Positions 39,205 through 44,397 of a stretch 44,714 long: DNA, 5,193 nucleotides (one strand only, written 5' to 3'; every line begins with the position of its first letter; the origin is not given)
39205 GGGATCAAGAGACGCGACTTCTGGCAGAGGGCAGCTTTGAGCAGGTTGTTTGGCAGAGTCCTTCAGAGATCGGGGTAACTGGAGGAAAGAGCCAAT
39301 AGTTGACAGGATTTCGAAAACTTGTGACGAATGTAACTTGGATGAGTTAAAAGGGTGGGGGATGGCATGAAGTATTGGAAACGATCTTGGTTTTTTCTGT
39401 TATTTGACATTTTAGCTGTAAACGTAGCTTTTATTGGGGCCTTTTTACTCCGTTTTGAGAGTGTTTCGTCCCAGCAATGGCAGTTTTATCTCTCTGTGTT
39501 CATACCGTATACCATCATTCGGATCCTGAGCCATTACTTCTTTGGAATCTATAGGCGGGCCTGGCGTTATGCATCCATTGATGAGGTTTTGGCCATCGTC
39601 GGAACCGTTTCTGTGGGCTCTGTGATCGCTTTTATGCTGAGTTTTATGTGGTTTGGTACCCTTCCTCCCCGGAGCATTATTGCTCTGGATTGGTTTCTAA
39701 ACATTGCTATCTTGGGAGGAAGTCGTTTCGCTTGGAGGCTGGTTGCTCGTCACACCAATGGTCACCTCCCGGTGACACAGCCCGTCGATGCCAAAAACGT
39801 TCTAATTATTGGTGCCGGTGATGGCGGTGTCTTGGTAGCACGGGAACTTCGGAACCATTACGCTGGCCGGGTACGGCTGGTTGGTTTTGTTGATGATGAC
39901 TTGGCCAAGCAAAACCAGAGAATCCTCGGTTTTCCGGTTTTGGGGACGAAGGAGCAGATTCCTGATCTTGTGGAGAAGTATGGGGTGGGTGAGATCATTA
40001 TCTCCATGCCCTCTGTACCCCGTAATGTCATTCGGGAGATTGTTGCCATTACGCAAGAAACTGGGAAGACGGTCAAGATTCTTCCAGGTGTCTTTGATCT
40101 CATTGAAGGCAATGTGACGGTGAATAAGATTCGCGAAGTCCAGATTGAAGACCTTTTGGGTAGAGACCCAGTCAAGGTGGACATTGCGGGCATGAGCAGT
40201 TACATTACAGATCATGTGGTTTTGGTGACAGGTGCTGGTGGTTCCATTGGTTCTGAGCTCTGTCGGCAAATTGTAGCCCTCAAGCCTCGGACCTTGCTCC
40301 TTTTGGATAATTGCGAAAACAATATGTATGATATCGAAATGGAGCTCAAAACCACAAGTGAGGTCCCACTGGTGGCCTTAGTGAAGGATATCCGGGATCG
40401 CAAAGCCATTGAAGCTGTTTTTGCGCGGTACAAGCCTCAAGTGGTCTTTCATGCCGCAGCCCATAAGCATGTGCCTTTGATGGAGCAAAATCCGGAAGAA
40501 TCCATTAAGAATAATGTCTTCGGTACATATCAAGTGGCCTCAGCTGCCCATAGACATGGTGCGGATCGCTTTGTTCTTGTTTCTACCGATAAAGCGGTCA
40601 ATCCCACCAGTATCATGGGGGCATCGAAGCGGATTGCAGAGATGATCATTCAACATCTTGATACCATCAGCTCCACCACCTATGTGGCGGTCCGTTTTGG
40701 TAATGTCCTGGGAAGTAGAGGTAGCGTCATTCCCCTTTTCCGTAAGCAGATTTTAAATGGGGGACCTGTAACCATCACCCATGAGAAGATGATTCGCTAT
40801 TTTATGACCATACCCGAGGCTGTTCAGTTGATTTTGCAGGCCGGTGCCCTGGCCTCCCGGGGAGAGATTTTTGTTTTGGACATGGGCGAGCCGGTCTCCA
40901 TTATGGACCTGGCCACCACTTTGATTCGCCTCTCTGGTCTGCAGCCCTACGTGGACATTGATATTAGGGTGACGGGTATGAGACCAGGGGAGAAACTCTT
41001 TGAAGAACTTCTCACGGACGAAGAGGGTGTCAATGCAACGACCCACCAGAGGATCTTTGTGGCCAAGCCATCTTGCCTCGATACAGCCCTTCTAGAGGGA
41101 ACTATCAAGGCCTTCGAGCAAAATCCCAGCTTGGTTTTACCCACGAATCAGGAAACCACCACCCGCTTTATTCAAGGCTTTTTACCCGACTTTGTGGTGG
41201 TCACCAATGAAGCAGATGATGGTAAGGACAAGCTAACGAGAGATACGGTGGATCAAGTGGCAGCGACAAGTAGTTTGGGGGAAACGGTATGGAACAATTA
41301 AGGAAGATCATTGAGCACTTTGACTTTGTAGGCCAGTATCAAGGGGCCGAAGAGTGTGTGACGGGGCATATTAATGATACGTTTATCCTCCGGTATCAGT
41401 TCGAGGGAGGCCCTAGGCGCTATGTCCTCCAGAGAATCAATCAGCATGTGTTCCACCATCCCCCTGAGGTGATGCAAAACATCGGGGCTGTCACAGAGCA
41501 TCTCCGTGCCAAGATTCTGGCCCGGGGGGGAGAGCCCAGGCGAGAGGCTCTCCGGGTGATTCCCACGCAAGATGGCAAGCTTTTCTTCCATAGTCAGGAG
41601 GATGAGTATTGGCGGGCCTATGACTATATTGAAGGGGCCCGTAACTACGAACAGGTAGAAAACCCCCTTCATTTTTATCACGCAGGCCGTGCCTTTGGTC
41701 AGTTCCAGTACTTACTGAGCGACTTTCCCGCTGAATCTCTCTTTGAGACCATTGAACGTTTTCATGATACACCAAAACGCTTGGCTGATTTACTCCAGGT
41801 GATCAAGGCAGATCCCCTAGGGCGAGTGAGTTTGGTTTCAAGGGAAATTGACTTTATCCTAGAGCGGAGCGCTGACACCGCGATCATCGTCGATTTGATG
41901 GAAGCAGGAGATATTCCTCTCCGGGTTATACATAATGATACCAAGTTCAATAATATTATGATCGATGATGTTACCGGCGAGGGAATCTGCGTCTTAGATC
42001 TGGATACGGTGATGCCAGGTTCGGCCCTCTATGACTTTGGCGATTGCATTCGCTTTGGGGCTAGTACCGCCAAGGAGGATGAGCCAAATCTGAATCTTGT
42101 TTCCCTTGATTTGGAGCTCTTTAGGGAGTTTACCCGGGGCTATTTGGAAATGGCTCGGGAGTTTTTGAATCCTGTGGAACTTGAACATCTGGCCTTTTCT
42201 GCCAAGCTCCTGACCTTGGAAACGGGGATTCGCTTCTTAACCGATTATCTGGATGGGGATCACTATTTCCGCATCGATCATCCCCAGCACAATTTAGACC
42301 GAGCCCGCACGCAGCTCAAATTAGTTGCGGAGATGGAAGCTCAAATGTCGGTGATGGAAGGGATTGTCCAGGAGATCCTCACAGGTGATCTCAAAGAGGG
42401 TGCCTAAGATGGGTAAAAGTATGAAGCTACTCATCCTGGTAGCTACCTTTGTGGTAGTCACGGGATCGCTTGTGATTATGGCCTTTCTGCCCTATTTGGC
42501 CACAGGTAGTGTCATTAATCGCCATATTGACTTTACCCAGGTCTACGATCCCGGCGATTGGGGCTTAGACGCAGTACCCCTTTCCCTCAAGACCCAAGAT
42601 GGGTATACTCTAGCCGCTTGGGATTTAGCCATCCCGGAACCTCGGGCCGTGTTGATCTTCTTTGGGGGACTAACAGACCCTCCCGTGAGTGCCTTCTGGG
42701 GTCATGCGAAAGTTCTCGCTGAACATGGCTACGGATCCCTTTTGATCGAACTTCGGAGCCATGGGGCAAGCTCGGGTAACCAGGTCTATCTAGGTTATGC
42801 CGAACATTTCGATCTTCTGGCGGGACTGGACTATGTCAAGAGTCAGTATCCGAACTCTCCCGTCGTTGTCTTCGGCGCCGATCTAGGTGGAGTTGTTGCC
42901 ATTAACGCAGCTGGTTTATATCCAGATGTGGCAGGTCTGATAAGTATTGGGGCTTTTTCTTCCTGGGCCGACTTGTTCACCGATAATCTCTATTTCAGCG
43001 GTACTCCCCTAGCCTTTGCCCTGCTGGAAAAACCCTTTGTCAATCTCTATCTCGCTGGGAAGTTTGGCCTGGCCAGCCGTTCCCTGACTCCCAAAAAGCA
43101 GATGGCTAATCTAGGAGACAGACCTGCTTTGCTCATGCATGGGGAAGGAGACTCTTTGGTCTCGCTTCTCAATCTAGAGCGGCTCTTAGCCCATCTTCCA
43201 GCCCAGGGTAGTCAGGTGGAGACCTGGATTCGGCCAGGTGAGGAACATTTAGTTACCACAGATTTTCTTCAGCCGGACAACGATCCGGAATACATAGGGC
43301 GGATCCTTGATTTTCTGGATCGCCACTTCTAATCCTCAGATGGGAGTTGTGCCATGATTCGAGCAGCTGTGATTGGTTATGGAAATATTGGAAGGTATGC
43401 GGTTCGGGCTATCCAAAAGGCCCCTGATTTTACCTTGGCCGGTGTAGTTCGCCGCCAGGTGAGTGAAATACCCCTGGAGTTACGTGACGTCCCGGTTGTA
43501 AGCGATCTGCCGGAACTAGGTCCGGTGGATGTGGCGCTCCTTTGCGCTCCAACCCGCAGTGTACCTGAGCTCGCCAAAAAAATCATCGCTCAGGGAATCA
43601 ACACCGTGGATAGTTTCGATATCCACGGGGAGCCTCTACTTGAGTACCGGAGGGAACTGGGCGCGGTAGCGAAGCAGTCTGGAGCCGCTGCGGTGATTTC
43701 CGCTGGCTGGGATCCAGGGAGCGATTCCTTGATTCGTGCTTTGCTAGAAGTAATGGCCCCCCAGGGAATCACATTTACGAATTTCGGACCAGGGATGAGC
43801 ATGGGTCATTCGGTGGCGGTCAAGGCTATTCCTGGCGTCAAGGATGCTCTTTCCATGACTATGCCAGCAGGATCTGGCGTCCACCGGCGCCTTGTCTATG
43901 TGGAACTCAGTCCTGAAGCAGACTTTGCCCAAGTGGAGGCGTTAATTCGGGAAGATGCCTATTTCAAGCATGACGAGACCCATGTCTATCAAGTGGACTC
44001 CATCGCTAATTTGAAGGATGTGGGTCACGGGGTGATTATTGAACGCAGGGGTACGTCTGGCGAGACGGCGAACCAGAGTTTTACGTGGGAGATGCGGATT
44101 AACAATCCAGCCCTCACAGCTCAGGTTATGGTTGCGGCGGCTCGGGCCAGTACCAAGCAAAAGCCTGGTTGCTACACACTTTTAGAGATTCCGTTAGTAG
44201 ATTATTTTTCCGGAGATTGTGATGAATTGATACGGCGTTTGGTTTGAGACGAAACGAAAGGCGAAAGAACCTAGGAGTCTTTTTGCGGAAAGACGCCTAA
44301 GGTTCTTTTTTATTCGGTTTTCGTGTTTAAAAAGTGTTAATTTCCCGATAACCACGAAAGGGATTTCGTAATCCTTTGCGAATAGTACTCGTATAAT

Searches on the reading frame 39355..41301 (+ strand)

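Call 39: search_protein_families(library=pfam, max_evalue=1e-8, proteins=[window:39355-41301:+])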
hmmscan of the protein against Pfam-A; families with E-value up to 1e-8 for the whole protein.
window:39355-41301:+ (648 aa): 6 families
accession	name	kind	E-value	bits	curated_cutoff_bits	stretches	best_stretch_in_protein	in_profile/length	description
PF02719.21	Polysacc_synt_2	-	2.5e-120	401.5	20.2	1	289-571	1-292/293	Polysaccharide biosynthesis protein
PF01370.27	Epimerase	-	1.1e-25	90.9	20.9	1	289-499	1-227/240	NAD dependent epimerase/dehydratase family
PF16363.11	GDP_Man_Dehyd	-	1.8e-17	64.3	27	1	290-413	1-131/332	GDP-mannose 4,6 dehydratase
PF04321.23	RmlD_sub_bind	-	1.1e-14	54.6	27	1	289-456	3-156/287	RmlD substrate binding domain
PF13727.12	CoA_binding_3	-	1e-12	48.9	25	1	63-237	3-168/175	CoA-binding domain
PF01073.25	3Beta_HSD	-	2.6e-10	40.3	22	1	290-418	1-123/280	3-beta hydroxysteroid dehydrogenase/isomerase family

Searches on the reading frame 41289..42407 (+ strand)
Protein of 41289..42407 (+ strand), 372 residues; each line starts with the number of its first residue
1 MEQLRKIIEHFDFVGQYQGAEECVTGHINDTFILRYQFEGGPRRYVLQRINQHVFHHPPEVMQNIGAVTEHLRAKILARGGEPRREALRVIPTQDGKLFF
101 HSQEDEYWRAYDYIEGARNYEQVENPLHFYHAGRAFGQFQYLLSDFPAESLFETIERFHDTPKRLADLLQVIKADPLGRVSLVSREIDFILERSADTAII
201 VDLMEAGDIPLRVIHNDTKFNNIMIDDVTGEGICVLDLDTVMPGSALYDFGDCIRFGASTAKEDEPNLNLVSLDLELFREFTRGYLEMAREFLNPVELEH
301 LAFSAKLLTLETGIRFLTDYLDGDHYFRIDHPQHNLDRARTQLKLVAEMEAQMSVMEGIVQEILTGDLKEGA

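Call 39: search_protein_families(library=pfam, max_evalue=1e-8, proteins=[window:41289-42407:+])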
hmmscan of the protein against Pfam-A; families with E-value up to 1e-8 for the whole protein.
window:41289-42407:+ (372 aa): 1 family
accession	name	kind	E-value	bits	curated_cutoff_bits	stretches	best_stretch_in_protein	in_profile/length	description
PF01636.29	APH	-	6.7e-16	59.2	23.2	1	35-267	13-222/239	Phosphotransferase enzyme family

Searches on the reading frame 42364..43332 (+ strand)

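Call 39: search_protein_families(library=pfam, max_evalue=1e-8, proteins=[window:42364-43332:+])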
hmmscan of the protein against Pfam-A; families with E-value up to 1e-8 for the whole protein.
window:42364-43332:+ (322 aa): 2 families
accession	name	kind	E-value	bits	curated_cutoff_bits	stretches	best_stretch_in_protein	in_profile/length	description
PF12146.15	Hydrolase_4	-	2.6e-14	53.5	27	1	92-230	2-139/239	Serine aminopeptidase, S33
PF00561.26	Abhydrolase_1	-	1.3e-12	48.4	25.8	1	96-208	2-113/245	alpha/beta hydrolase fold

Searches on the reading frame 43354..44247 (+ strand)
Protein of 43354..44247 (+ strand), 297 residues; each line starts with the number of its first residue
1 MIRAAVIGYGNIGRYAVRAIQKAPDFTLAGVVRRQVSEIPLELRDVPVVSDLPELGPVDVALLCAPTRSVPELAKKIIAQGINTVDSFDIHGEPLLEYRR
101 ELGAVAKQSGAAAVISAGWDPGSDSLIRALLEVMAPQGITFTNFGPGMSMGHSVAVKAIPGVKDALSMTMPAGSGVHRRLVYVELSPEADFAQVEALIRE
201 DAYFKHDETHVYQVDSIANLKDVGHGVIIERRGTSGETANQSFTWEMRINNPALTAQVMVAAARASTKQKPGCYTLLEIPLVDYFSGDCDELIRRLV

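Call 39: search_protein_families(library=pfam, max_evalue=1e-8, proteins=[window:43354-44247:+])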
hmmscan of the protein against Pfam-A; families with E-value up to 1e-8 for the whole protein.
window:43354-44247:+ (297 aa): 1 family
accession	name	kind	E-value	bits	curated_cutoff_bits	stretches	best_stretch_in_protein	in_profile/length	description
PF16654.10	DAPDH_C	-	1.4e-17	64.4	30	1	118-173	1-56/154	Diaminopimelic acid dehydrogenase C-terminal domain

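Call 56: find_encoding_contigs(protein=window:43354-44247:+, flank=10000, max_places=4)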
Protein window:43354-44247:+ (297 aa): no gene with exactly this product is on record in the collection.
